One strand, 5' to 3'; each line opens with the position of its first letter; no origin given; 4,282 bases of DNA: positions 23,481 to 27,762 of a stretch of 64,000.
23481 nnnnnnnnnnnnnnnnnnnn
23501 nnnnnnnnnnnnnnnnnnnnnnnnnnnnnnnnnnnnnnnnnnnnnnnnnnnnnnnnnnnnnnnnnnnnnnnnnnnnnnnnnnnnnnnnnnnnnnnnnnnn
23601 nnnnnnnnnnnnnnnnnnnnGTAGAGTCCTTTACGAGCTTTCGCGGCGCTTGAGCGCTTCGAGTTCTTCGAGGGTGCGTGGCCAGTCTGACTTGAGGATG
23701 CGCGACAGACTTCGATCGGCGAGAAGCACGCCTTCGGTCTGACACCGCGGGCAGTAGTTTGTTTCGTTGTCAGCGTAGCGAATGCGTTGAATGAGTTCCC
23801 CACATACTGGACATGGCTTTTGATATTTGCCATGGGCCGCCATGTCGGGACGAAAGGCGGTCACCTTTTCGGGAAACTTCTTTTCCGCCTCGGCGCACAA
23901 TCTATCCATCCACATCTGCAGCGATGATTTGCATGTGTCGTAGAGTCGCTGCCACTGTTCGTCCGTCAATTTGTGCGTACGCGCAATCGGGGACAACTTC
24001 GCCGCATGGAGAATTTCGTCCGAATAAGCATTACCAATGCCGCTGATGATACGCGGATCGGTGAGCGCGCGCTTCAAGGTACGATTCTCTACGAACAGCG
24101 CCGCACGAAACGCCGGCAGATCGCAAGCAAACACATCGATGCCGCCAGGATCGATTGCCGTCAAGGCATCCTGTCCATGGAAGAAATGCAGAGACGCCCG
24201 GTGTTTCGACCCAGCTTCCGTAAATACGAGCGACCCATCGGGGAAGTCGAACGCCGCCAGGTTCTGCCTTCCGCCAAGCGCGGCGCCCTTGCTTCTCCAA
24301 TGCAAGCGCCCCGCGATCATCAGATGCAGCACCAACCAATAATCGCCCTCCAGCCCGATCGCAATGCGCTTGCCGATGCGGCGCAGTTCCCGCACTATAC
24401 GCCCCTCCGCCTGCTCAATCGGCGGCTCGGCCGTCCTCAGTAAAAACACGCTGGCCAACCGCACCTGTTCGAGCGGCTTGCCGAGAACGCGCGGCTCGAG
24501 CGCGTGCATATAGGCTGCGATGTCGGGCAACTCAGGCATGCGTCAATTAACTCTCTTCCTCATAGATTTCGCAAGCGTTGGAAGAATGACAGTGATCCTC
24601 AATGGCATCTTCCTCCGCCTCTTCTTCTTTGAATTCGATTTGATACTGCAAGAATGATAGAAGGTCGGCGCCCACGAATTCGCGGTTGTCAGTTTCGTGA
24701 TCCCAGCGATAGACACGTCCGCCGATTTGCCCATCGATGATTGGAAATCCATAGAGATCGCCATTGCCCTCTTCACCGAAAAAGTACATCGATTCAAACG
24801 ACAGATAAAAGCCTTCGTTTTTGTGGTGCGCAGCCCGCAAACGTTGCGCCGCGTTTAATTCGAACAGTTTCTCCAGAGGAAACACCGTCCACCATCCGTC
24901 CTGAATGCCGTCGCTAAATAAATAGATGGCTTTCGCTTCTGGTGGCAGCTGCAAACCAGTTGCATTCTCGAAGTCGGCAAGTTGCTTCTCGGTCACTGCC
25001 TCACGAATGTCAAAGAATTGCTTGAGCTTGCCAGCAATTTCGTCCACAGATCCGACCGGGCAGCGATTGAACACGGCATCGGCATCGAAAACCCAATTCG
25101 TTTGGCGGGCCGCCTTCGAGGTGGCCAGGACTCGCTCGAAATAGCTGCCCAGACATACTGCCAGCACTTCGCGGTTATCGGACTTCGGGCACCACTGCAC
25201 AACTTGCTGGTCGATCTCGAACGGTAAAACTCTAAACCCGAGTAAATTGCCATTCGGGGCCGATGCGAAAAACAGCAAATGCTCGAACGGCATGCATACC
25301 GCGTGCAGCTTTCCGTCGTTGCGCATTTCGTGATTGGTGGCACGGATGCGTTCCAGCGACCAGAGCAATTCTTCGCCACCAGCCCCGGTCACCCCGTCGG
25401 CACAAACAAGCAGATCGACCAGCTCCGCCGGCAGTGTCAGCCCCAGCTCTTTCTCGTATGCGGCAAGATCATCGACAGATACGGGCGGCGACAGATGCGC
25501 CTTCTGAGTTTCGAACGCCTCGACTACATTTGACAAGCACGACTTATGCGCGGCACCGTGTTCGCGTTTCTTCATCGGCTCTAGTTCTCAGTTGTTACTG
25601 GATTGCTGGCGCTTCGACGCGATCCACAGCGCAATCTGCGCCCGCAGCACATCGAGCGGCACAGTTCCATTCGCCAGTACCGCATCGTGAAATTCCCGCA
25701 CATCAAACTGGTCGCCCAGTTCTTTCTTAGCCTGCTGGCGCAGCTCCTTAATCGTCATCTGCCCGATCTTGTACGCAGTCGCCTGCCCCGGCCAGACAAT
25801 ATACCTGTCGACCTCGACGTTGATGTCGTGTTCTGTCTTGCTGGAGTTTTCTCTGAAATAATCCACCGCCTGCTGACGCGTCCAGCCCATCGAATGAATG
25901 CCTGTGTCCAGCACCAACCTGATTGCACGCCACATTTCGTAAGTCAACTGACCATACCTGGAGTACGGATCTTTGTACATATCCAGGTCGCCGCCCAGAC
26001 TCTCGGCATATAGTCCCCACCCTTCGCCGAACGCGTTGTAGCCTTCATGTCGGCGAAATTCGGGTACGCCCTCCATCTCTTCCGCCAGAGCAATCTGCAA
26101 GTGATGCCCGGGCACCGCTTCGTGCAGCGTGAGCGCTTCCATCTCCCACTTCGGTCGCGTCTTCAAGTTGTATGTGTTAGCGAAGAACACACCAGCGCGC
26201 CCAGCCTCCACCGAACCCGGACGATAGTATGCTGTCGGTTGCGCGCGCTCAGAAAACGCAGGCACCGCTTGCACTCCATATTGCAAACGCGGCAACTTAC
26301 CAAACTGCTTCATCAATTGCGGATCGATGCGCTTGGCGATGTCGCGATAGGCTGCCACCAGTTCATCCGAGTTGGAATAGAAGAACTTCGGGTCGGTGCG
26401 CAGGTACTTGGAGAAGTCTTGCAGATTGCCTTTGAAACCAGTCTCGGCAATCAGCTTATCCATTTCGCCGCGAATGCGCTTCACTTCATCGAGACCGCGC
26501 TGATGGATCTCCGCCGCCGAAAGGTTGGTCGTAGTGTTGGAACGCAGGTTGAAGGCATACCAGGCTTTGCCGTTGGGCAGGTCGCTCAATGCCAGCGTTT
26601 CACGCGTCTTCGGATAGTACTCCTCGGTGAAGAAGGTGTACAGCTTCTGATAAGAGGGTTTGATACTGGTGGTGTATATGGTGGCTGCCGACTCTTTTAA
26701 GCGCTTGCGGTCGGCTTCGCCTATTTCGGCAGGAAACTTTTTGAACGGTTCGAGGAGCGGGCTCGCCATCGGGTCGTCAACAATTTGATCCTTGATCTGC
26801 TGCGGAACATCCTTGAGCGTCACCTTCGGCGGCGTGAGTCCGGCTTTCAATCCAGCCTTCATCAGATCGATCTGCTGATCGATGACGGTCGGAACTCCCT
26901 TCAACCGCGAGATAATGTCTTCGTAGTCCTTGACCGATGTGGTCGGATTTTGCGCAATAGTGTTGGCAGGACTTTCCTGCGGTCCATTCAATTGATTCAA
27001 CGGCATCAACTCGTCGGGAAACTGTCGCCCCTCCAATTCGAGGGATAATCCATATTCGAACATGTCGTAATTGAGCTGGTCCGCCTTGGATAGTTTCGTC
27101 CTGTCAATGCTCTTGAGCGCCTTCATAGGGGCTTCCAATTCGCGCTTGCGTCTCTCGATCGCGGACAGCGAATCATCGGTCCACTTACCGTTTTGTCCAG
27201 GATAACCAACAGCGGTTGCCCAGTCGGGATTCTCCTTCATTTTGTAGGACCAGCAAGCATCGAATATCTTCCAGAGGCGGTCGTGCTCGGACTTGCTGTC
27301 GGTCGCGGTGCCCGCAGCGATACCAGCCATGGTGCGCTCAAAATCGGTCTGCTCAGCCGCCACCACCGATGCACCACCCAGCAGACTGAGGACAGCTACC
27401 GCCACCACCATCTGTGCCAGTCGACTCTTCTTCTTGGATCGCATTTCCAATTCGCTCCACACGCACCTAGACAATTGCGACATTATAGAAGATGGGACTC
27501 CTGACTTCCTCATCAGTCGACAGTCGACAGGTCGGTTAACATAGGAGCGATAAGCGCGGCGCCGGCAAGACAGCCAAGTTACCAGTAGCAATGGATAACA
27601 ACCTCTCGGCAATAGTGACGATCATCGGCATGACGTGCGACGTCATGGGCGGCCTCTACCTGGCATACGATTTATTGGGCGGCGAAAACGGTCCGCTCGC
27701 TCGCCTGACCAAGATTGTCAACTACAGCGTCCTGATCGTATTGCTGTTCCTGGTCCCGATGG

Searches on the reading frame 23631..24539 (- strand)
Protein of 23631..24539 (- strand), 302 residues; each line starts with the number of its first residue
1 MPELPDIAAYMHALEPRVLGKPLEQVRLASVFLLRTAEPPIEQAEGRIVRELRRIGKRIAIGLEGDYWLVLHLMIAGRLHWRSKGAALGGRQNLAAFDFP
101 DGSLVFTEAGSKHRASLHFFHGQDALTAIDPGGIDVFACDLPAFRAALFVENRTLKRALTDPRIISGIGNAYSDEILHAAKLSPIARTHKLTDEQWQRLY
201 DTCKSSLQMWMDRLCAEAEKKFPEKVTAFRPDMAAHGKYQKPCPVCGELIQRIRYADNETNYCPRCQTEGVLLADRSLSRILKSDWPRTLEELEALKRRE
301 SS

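Call 12: search_protein_families(library=pfam, proteins=[window:23631-24539:-], max_evalue=0.001)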
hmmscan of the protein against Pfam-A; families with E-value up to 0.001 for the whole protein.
window:23631-24539:- (302 aa): 5 families
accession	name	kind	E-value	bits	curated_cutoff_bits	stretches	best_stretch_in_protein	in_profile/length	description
PF01149.29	Fapy_DNA_glyco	-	9.7e-15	55.7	25.5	1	1-99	1-100/117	Formamidopyrimidine-DNA glycosylase N-terminal domain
PF06831.19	H2TH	-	2.4e-13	50.3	34.7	1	142-208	13-79/93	Formamidopyrimidine-DNA glycosylase H2TH domain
PF06827.20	zf-FPG_IleRS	-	7.1e-08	32.6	21.3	1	241-267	2-28/30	Zinc finger found in FPG and IleRS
PF05833.16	NFACT_N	-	0.00014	21.2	31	1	143-230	178-266/456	NFACT N-terminal and middle domains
PF00416.27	Ribosomal_S13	-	0.00031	21.6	31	1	152-213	10-68/128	Ribosomal protein S13/S18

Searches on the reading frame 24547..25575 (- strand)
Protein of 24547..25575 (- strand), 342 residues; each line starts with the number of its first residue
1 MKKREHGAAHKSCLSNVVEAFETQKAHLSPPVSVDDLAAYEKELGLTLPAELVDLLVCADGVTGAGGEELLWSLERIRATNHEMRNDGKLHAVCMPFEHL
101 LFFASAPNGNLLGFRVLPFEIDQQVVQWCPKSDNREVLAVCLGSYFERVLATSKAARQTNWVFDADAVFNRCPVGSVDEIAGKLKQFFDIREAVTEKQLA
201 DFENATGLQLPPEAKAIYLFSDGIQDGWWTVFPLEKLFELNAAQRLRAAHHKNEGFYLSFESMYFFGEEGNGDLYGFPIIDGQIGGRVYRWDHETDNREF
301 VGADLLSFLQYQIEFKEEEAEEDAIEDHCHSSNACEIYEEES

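Call 12: search_protein_families(library=pfam, proteins=[window:24547-25575:-], max_evalue=0.001)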
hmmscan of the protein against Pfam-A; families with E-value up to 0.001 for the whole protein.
window:24547-25575:- (342 aa): 3 families
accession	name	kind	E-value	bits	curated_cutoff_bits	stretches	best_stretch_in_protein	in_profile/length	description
PF09346.15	SMI1_KNR4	-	5.1e-24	85.7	25.4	2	31-147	1-124/125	SMI1 / KNR4 family (SUKH-1)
PF14568.11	SUKH_6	-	1.2e-16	61.7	27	2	36-139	3-112/119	SMI1-KNR4 cell-wall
PF14567.11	SUKH_5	-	9.6e-05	22.6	27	0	191-309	19-137/142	SMI1-KNR4 cell-wall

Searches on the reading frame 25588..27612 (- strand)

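Call 12: search_protein_families(library=pfam, proteins=[window:25588-27612:-], max_evalue=0.001)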
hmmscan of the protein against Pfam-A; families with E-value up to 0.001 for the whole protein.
window:25588-27612:- (674 aa): 1 family
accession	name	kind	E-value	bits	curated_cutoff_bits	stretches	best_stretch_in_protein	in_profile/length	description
PF05960.17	DUF885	-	1.1e-180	603.3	32.4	1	129-660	1-532/532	Bacterial protein of unknown function (DUF885)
